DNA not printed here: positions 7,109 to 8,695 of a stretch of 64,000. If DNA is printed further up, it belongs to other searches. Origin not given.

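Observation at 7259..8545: Deaminase-fold amidohydrolase embedded in the riboflavin operon: candidate for the unassigned archaeal pyrimidine deaminase step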

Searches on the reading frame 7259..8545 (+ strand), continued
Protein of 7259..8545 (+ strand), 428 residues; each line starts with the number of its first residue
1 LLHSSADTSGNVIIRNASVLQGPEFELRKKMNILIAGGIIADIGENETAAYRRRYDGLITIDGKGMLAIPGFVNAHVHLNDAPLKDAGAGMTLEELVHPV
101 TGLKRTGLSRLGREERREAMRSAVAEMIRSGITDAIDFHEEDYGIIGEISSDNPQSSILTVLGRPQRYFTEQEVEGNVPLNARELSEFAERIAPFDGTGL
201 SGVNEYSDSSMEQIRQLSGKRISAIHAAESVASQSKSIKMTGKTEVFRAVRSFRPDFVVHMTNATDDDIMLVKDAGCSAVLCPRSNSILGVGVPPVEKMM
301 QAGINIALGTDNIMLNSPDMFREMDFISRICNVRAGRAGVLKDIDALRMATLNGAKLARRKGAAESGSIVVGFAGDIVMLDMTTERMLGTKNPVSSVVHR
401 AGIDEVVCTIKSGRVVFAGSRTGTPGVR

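Call 55: search_protein_families(library=ncbifam, proteins=[P0403, P0152, P0420, P0023, P0002, P0021, P0330, P0201, P0251, P0151], max_evalue=1e-30)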
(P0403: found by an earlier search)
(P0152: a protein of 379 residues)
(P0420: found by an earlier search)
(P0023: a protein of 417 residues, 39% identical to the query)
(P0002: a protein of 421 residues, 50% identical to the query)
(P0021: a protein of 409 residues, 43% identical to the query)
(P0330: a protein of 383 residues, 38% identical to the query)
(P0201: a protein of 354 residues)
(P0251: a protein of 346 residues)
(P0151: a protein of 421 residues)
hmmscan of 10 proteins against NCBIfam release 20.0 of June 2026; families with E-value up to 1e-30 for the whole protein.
P0403 (380 aa): 1 family
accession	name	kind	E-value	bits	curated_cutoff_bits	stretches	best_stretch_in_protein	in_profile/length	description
NF005552.0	PRK07213.1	equivalog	3.4e-177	589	294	1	4-378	2-380/382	chlorohydrolase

P0152 (379 aa): 1 family
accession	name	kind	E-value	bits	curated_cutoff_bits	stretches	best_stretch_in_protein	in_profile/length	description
NF005552.0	PRK07213.1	equivalog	3.2e-175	582.6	294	1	1-372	3-379/382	chlorohydrolase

P0420 (375 aa): 1 family
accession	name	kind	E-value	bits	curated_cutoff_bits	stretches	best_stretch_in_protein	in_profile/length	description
NF005552.0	PRK07213.1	equivalog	7.2e-167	555.1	294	1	2-369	4-376/382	chlorohydrolase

P0023 (417 aa): 8 families
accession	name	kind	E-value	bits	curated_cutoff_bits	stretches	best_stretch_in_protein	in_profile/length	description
NF005552.0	PRK07213.1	equivalog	1.2e-108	363.4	294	1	5-405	4-377/382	chlorohydrolase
NF006549.0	PRK09045.1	equivalog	1.2e-47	162.5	540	1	12-409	20-413/444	TRZ/ATZ family hydrolase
NF005557.0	PRK07228.1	equivalog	3.4e-41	141.4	522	1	201-411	197-413/445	5'-deoxyadenosine deaminase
NF006252.0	PRK08393.1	equivalog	5.8e-40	137.6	617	1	6-410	6-398/424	N-ethylammeline chlorohydrolase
NF006056.0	PRK08204.1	subfamily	7.6e-40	137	391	1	15-410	18-415/449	hypothetical protein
NF006055.0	PRK08203.1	equivalog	5.3e-36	124.1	532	0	199-410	213-425/455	8-oxoguanine deaminase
NF004701.0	PRK06038.1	equivalog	7.1e-36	123.8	609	1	13-410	16-401/432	N-ethylammeline chlorohydrolase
NF004995.0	PRK06380.1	subfamily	1.6e-35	122.9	567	1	8-410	8-398/418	metal-dependent hydrolase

P0002 (421 aa): 8 families
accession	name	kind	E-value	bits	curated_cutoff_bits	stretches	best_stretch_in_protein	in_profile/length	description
NF005552.0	PRK07213.1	equivalog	5.5e-85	285.5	294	1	9-405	3-377/382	chlorohydrolase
NF006252.0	PRK08393.1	equivalog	1.4e-37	129.7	617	1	7-410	2-398/424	N-ethylammeline chlorohydrolase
NF004701.0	PRK06038.1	equivalog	2.8e-36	125.1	609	1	5-412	3-403/432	N-ethylammeline chlorohydrolase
NF005557.0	PRK07228.1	equivalog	5.1e-36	124.3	522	1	7-414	2-416/445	5'-deoxyadenosine deaminase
NF006549.0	PRK09045.1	equivalog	1.3e-35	122.9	540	1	22-412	25-416/444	TRZ/ATZ family hydrolase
NF006056.0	PRK08204.1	subfamily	5.2e-33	114.5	391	0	251-410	245-415/449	hypothetical protein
NF009059.0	PRK12393.1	equivalog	2.1e-31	109.2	543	0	222-412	240-432/460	amidohydrolase family protein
NF004995.0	PRK06380.1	subfamily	5.2e-31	108.1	567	0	7-410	2-398/418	metal-dependent hydrolase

P0021 (409 aa): 2 families
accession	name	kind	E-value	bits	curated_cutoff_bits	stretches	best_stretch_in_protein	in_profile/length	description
NF005552.0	PRK07213.1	equivalog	3.2e-80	269.8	294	1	7-390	3-377/382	chlorohydrolase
NF006056.0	PRK08204.1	subfamily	2.2e-31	109.2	391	0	236-394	244-414/449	hypothetical protein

P0330 (383 aa): 5 families
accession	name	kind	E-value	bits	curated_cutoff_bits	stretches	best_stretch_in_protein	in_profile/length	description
NF005552.0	PRK07213.1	equivalog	1.2e-132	442.4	294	1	1-376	1-378/382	chlorohydrolase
NF006252.0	PRK08393.1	equivalog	4.9e-40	137.8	617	0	188-380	193-398/424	N-ethylammeline chlorohydrolase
NF004995.0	PRK06380.1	subfamily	7.7e-40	137.2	567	1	2-352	3-362/418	metal-dependent hydrolase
NF004701.0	PRK06038.1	equivalog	4.4e-36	124.5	609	1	2-351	6-366/432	N-ethylammeline chlorohydrolase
NF005557.0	PRK07228.1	equivalog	5.6e-32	111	522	0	235-351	254-375/445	5'-deoxyadenosine deaminase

P0201 (354 aa): 1 family
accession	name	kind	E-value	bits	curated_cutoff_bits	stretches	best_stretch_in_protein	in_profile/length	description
NF005552.0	PRK07213.1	equivalog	1.3e-85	287.7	294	1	4-348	3-378/382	chlorohydrolase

P0251 (346 aa): 1 family
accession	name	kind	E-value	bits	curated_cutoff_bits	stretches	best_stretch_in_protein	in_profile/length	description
NF005552.0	PRK07213.1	equivalog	4.7e-78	262.7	294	1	6-342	4-376/382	chlorohydrolase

P0151 (421 aa): 3 families
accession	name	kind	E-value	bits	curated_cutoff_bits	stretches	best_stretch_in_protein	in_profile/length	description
NF005552.0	PRK07213.1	equivalog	1.8e-75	254.2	294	1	6-405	3-378/382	chlorohydrolase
NF006056.0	PRK08204.1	subfamily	2.1e-34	119.1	391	0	203-408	203-414/449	hypothetical protein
NF006549.0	PRK09045.1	equivalog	2.5e-31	108.8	540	0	199-407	200-412/444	TRZ/ATZ family hydrolase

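Call 58: search_solved_structures(query=A1, max_evalue=1e-30, show_alignments=5)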
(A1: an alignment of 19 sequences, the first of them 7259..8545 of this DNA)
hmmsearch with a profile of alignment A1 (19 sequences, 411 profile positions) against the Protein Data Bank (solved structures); distinct sequences matched with E-value up to 1e-30: 7.
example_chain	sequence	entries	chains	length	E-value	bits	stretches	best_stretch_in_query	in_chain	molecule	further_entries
4v1x_A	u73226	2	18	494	2.8e-46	161.2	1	21-407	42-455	ATRAZINE CHLOROHYDROLASE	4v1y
3lnp_A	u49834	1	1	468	4.4e-42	147.4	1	23-405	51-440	Amidohydrolase family Protein OLEI01672_1_465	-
4f0r_A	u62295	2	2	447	6.7e-39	136.9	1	13-407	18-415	5-methylthioadenosine/S-adenosylhomocysteine deaminase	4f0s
4dyk_A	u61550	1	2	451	1.3e-38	136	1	22-403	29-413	AMIDOHYDROLASE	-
4gbd_A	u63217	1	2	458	1.4e-38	135.9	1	22-403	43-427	Putative uncharacterized protein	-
4dzh_A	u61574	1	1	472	7.1e-34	120.4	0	196-401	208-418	AMIDOHYDROLASE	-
7ww2_A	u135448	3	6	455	3.3e-31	111.6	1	4-405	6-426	8-oxoguanine deaminase | Hydroxydechloroatrazine ethylaminohydrolase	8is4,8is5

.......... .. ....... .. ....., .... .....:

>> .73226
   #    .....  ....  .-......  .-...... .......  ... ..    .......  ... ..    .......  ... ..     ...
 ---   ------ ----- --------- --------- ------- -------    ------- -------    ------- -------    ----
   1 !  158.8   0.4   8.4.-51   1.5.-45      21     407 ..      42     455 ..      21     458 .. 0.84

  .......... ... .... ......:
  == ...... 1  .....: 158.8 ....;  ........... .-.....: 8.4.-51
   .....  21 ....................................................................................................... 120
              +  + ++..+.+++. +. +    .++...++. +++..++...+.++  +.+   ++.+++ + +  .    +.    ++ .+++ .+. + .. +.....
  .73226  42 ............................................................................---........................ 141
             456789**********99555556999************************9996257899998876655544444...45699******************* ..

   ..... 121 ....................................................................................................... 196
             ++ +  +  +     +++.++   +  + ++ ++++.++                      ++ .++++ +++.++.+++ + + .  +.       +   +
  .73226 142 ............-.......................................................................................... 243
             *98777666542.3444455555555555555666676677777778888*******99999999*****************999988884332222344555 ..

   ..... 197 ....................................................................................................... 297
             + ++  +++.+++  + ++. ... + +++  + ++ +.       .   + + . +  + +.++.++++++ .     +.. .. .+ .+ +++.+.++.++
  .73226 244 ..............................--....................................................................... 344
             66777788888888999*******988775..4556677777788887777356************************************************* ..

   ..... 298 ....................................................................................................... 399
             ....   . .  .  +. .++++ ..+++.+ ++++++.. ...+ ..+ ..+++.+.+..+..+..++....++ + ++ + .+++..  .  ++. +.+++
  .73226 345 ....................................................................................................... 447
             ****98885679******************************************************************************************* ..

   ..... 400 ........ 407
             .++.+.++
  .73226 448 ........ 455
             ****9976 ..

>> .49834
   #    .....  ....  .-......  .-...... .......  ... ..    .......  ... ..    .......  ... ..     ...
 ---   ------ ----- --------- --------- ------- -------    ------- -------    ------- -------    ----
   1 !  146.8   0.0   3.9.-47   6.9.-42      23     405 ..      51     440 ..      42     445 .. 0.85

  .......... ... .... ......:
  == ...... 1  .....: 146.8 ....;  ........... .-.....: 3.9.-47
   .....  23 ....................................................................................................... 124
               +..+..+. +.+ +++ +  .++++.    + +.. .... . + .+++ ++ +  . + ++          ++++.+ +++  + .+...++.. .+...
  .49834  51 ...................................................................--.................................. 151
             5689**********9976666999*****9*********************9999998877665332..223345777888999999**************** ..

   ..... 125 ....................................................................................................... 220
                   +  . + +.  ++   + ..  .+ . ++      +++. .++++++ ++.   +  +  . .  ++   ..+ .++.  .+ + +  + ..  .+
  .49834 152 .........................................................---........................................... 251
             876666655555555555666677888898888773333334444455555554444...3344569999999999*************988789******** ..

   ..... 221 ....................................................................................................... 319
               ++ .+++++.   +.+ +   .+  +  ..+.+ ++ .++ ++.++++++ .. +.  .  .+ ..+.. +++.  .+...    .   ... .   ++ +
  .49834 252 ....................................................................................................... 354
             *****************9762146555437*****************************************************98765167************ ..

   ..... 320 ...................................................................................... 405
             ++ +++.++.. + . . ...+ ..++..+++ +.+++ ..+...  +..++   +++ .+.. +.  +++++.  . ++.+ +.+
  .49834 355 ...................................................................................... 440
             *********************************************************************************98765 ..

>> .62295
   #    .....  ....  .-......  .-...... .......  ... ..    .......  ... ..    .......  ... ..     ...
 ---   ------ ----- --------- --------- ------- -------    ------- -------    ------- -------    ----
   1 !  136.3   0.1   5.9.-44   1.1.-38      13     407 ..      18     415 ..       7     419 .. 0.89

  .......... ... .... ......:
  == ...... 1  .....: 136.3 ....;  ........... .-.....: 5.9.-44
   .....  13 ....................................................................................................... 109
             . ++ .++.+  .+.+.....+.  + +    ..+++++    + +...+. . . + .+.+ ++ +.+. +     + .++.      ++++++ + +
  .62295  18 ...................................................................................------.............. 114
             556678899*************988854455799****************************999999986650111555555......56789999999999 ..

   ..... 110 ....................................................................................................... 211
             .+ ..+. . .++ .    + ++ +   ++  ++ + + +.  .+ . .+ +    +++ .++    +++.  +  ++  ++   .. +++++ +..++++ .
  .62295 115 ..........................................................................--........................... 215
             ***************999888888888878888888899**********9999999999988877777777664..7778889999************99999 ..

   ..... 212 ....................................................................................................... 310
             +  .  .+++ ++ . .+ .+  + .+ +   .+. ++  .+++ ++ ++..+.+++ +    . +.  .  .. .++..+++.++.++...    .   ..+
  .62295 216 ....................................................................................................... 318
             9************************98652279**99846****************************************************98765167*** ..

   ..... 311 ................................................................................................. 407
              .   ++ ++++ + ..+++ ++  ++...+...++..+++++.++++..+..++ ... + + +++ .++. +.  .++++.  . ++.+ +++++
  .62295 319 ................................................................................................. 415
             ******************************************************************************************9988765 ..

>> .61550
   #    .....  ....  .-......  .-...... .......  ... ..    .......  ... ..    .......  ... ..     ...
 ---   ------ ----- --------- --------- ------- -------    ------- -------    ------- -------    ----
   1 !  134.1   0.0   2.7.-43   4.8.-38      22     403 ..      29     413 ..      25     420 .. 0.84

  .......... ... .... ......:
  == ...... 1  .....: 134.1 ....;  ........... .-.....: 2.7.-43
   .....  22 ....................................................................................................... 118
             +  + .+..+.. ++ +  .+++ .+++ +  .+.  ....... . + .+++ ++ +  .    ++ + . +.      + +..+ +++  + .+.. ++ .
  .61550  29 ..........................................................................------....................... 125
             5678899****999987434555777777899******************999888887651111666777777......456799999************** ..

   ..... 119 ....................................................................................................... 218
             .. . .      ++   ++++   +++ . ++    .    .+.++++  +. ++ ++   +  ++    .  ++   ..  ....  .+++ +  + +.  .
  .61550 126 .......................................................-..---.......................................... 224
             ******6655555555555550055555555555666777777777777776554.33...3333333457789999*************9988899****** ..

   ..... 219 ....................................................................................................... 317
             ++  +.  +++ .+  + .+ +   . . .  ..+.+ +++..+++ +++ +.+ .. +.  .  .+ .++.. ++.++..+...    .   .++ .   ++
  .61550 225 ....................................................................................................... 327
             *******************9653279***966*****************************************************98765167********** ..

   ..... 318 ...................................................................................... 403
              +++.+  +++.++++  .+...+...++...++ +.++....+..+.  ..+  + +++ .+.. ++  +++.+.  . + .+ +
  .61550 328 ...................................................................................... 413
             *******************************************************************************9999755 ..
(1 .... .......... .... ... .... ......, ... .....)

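Call 61: find_encoding_contigs(protein=P0301, flank=6000, max_places=1)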
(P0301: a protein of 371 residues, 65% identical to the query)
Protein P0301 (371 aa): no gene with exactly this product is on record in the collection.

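Call 62: find_encoding_contigs(protein=P0330, flank=6000, max_places=1)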
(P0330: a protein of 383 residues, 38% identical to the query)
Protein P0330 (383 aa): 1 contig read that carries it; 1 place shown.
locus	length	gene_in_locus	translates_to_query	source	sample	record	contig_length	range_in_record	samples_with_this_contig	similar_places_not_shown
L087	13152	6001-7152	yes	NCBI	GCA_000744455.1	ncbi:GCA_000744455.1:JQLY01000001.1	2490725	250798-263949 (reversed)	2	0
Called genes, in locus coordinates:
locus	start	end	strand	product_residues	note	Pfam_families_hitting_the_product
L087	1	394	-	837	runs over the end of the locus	PF00690:Cation_ATPase_N, PF00122:E1-E2_ATPase, PF00702:Hydrolase, PF13246:Cation_ATPase, PF12710:HAD (weak), PF08282:Hydrolase_3 (weak), PF00689:Cation_ATPase_C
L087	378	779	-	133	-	PF03686:UPF0146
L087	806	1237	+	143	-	PF13420:Acetyltransf_4, PF00583:Acetyltransf_1, PF13673:Acetyltransf_10, PF08445:FR47 (weak), PF13508:Acetyltransf_7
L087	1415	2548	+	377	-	PF00988:CPSase_sm_chain, PF00117:GATase, PF07722:Peptidase_C26 (weak)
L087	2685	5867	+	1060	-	PF25596:CPSase_L_D1, PF02786:CPSase_L_D2, PF07478:Dala_Dala_lig_C (weak), PF02787:CPSase_L_D3, PF25596:CPSase_L_D1, PF02786:CPSase_L_D2, PF02222:ATP-grasp, PF02142:MGS, +4 more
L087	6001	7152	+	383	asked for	PF01979:Amidohydro_1, PF07969:Amidohydro_3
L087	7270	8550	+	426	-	PF02403:Seryl_tRNA_N, PF00587:tRNA-synt_2b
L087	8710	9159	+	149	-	PF00072:Response_reg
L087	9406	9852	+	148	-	PF00582:Usp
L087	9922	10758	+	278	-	PF00571:CBS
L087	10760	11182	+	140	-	-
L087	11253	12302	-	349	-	PF00733:Asn_synthase (faint), PF00764:Arginosuc_synth (weak), PF06508:QueC (weak)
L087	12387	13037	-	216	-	PF07812:TfuA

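Call 63: find_encoding_contigs(protein=P0360, flank=6000, max_places=1)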
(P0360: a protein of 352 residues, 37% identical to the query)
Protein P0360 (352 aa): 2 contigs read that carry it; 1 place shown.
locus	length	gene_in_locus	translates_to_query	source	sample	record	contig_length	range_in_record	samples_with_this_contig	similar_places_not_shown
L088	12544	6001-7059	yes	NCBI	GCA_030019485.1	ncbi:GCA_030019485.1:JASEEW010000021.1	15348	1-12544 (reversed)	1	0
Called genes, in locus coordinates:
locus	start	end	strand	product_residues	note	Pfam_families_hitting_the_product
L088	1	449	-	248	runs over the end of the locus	PF00239:Resolvase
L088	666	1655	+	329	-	PF01336:tRNA_anti-codon (weak)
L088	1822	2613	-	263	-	PF00590:TP_methylase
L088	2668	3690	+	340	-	PF18093:Trm5_N, PF25133:TYW2_N_2, PF02005:TRM, PF02475:TRM5-TYW2_MTfase, PF03602:Cons_hypoth95, PF05175:MTS, PF06325:PrmA, PF13847:Methyltransf_31, +5 more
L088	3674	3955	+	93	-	-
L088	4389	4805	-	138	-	PF02308:MgtC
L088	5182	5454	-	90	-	PF01918:Alba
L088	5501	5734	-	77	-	PF01037:AsnC_trans_reg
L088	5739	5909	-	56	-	PF12797:Fer4_2 (weak), PF12837:Fer4_6 (weak), PF13237:Fer4_10, PF00037:Fer4, PF12838:Fer4_7, PF13187:Fer4_9, PF25160:LdpA_Fe-S-bd, PF00037:Fer4, +7 more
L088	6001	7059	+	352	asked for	PF01979:Amidohydro_1, PF07969:Amidohydro_3 (weak)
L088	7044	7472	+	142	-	PF00582:Usp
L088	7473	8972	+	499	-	PF00587:tRNA-synt_2b, PF03129:HGTP_anticodon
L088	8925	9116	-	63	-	-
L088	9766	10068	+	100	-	-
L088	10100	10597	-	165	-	PF11848:DUF3368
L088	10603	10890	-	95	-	PF03683:UPF0175 (weak)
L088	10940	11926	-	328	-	PF04055:Radical_SAM, PF13353:Fer4_12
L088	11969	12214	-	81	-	-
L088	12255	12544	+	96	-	PF01035:DNA_binding_1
